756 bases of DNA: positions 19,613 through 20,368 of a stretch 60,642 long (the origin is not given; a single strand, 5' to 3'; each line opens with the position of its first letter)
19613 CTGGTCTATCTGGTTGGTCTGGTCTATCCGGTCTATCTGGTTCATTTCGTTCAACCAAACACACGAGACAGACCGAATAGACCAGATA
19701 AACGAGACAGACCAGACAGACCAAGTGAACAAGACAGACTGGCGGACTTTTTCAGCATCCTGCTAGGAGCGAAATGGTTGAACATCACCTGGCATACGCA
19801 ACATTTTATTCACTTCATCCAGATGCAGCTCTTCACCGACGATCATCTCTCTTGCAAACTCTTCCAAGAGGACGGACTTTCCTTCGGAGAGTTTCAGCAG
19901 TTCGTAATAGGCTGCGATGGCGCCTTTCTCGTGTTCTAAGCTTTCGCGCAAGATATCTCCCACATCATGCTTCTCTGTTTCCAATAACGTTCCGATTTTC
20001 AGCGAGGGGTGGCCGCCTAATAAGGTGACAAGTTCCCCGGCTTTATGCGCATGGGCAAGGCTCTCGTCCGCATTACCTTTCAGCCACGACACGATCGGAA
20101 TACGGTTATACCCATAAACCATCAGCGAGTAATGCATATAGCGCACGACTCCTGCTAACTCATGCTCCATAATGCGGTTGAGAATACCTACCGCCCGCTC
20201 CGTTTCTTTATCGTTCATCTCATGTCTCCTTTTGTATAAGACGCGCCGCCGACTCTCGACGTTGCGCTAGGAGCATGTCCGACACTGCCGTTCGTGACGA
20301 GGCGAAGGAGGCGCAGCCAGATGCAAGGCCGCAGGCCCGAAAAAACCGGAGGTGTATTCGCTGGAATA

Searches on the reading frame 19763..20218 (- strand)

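Call 24: search_protein_families(library=pfam, proteins=[window:19763-20218:-], max_evalue=0.01)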
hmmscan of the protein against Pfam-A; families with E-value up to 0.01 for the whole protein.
window:19763-20218:- (151 aa): 1 family
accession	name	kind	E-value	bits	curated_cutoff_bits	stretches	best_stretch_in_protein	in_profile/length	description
PF00210.30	Ferritin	-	1e-19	71.3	24.5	1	12-141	3-137/142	Ferritin-like domain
